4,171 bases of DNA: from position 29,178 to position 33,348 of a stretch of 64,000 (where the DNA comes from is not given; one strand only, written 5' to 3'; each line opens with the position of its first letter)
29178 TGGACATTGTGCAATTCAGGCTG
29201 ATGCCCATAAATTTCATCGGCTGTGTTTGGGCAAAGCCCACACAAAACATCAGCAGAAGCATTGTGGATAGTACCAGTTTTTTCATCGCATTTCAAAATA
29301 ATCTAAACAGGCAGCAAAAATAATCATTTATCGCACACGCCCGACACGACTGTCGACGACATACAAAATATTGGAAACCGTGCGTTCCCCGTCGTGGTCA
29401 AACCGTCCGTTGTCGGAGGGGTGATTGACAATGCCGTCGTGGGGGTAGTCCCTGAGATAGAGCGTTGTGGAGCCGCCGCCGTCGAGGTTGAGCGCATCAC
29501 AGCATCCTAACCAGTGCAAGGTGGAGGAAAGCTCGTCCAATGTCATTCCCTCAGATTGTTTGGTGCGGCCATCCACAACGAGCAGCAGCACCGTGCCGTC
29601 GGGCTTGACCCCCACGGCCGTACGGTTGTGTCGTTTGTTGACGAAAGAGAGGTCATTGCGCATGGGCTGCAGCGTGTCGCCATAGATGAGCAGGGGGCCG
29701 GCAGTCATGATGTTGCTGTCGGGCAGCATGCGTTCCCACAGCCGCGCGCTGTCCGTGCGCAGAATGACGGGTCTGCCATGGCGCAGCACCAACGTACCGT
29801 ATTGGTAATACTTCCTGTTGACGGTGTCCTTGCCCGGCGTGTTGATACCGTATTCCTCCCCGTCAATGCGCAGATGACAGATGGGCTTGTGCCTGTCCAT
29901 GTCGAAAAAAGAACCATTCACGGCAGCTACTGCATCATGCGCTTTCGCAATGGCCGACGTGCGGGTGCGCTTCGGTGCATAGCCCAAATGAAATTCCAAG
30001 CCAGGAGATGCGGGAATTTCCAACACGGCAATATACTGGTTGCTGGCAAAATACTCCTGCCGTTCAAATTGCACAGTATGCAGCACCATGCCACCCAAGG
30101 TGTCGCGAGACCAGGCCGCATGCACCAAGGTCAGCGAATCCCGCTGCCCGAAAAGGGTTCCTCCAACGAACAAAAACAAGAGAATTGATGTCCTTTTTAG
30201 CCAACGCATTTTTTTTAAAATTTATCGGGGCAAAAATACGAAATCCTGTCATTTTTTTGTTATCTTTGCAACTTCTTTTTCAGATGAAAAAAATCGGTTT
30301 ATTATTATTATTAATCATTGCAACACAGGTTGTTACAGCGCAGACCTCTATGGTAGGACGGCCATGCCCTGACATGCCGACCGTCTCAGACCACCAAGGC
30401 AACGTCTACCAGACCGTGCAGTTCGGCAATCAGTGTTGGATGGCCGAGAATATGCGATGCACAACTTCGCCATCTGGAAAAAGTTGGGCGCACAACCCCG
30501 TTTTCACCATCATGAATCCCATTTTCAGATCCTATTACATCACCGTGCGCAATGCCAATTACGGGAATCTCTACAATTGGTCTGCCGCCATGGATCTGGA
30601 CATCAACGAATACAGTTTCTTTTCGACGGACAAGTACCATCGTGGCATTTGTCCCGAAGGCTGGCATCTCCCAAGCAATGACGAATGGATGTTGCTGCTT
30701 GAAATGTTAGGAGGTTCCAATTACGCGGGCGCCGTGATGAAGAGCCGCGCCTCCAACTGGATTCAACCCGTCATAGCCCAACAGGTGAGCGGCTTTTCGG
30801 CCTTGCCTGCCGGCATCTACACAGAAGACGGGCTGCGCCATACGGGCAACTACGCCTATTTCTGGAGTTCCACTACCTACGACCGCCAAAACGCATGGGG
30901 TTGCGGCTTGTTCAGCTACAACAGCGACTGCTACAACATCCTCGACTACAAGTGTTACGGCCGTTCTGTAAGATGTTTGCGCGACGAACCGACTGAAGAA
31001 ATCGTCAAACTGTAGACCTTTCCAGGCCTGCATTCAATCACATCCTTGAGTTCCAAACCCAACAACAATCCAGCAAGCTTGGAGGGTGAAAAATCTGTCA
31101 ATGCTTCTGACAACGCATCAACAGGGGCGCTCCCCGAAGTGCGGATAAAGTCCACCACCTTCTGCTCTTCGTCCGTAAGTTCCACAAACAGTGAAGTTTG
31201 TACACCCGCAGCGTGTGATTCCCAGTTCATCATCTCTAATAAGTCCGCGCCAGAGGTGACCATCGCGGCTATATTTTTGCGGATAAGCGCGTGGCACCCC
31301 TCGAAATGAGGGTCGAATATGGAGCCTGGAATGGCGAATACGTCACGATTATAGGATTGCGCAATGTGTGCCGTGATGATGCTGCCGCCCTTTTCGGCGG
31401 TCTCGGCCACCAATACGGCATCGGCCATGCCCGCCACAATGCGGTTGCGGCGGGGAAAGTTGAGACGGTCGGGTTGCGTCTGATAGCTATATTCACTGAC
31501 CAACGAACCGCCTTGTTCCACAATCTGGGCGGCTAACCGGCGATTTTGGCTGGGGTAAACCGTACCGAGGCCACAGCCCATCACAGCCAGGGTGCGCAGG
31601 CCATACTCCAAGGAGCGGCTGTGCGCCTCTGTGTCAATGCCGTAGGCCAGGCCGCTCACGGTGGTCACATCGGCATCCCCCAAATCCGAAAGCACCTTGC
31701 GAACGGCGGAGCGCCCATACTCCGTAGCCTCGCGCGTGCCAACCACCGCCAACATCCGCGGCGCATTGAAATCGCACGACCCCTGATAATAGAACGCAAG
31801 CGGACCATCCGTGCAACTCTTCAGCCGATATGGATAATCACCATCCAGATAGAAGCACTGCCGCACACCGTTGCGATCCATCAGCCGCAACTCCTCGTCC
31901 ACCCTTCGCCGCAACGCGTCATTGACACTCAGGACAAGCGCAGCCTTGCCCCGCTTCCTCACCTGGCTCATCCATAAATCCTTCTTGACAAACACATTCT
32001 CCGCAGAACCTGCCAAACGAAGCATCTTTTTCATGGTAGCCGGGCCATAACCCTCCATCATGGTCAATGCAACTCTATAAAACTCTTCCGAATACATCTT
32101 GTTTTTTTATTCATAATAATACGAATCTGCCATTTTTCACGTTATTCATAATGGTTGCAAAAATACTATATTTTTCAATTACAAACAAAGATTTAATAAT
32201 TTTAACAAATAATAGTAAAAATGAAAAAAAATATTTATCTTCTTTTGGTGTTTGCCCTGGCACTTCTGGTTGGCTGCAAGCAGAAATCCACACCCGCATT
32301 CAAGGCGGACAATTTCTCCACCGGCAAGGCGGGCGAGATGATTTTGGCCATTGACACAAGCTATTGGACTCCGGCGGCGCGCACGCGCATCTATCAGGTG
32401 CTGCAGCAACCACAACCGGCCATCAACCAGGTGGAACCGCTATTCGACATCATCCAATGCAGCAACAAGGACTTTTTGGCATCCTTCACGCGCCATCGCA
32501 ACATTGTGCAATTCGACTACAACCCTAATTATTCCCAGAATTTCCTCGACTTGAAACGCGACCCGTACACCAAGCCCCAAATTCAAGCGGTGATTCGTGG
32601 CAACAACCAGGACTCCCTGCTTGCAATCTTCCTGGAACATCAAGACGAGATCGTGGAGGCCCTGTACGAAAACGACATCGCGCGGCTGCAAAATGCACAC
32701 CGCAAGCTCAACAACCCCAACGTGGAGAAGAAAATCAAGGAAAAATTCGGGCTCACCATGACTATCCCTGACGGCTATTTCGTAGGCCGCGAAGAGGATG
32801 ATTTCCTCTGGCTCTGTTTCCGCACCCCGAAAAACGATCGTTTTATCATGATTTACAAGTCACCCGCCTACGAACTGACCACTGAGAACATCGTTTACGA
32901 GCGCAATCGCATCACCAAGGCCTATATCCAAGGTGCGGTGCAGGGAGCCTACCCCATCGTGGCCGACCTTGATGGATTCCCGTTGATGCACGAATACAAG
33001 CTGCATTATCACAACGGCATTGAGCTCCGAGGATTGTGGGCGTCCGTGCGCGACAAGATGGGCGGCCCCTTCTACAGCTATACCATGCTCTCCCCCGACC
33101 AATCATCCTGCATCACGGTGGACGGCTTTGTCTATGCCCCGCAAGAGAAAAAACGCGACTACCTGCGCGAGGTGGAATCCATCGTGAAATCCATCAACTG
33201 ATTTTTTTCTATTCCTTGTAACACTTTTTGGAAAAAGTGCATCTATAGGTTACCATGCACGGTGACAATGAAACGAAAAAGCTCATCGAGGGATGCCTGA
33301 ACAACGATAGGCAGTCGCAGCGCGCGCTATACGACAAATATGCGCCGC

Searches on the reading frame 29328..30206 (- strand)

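Call 28: search_protein_families(library=pfam, proteins=[window:29328-30206:-], max_evalue=0.001)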
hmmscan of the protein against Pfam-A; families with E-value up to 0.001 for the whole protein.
window:29328-30206:- (292 aa): 1 family
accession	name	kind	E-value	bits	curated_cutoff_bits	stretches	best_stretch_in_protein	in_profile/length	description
PF09992.14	NAGPA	-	1.6e-34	120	25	1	91-284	2-169/169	Phosphodiester glycosidase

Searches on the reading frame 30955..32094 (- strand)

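Call 28: search_protein_families(library=pfam, proteins=[window:30955-32094:-], max_evalue=0.001)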
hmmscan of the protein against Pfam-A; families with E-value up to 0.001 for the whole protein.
window:30955-32094:- (379 aa): 2 families
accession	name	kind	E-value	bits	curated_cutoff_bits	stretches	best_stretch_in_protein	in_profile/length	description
PF02481.21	DNA_processg_A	-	8.1e-72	241.3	29.6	1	73-280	3-211/212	DNA recombination-mediator protein A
PF17782.7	DprA_WH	-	3.6e-05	24.2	22.9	1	305-359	9-61/61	DprA winged helix domain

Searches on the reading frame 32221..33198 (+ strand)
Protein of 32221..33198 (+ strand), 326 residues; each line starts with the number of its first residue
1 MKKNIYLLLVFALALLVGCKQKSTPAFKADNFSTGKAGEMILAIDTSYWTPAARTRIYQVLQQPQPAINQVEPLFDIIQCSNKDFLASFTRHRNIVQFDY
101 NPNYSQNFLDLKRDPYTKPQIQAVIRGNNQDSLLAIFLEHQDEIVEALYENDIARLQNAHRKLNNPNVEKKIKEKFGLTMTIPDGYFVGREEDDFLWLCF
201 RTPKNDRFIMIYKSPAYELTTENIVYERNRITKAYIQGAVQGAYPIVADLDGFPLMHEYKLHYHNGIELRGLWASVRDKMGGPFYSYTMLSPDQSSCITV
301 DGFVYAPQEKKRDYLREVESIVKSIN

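Call 28: search_protein_families(library=pfam, proteins=[window:32221-33198:+], max_evalue=0.001)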
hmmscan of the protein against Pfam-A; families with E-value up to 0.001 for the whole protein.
window:32221-33198:+ (326 aa): 1 family
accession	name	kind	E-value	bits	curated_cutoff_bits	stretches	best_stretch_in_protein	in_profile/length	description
PF16125.10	DUF4837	-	4.4e-75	252.9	25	1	33-324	1-295/295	Domain of unknown function (DUF4837)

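Call 36: search_solved_structures(query=window:32221-33198:+, max_evalue=1)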
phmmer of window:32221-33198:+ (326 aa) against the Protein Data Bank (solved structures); distinct sequences matched with E-value up to 1: 0.

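Call 80: find_related_loci(query=A8, collection=genome_contigs, flank=4500)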
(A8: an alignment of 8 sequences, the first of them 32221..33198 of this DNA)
Query A8 (326 aa) in genome_contigs; peptide patterns used: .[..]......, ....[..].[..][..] (x = any residue, [..] = any of these).
197 stretches matched a pattern; 107 encode a relative of the query (tblastn E <= 1e-3); the best 80 are kept; 80 distinct loci.
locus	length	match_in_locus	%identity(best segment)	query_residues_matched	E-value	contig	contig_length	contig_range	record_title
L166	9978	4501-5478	96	1-326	0e+0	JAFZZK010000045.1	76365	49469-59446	MAG: Bacteroidales bacterium isolate RGIG8237 Water_buffalos_Rumen-5__c2443271, whole genome shotgun sequence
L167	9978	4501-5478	82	1-326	0e+0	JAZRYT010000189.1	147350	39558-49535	MAG: Bacteroidales bacterium isolate T1900044949_TA20190002.MAGScoT_cleanbin_000038 SGB_3547_k141_379791, whole genome s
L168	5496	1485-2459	82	1-325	0e+0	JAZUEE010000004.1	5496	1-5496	MAG: Bacteroidales bacterium isolate T1900045302_TH20190072.MAGScoT_cleanbin_000032 SGB_6147_k141_1247648, whole genome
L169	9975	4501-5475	80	1-325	0e+0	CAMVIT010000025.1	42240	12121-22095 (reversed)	MAG TPA_asm: uncultured Bacteroidales bacterium isolate SRR8387720_bin.39_metaWRAP_v1.3_MAG genome assembly, contig: ERZ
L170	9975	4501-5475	80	1-325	0e+0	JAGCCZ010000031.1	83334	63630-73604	MAG: Bacteroidales bacterium isolate RGIG9679 Yak_Omasum-2__c379410, whole genome shotgun sequence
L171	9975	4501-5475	80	1-325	0e+0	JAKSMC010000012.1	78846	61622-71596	MAG: Bacteroidales bacterium isolate Horse_feces115 MAG115_12, whole genome shotgun sequence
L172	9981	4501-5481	79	1-325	0e+0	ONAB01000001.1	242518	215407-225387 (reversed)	uncultured Bacteroidales bacterium isolate RUG125 genome assembly, contig: scaffold_1, whole genome shotgun sequence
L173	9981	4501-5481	78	1-325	0e+0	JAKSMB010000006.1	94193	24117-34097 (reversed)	MAG: Bacteroidales bacterium isolate Horse_feces114 MAG114_6, whole genome shotgun sequence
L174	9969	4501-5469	77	3-325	7e-178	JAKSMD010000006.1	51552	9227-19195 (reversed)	MAG: Bacteroidales bacterium isolate Horse_feces116 MAG116_6, whole genome shotgun sequence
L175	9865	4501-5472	77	3-325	2e-176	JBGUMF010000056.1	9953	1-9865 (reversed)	MAG: Bacteroidales bacterium isolate ruminal_MAG_24 ruminal_MAG_24_contig_0056, whole genome shotgun sequence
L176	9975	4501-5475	76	1-325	3e-176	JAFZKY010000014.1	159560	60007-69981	MAG: Bacteroidales bacterium isolate RGIG7861 Water_buffalos_Reticulum-4__c232482, whole genome shotgun sequence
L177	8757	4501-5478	74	1-325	2e-172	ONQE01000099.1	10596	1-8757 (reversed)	uncultured Bacteroidales bacterium isolate RUG538 genome assembly, contig: scaffold_4017, whole genome shotgun sequence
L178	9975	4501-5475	74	1-325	5e-172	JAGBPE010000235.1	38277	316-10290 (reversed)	MAG: Bacteroidales bacterium isolate RGIG9320 Yak_Abomasum-2__c713224, whole genome shotgun sequence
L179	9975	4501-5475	73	1-325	5e-170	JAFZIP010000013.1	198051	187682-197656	MAG: Bacteroidales bacterium isolate RGIG7800 Water_buffalos_Reticulum-1__c253, whole genome shotgun sequence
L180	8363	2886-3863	73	1-325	6e-169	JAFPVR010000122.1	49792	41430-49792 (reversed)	MAG: Bacteroidales bacterium isolate RGIG1517 Goat_Abomasum-3__c678061, whole genome shotgun sequence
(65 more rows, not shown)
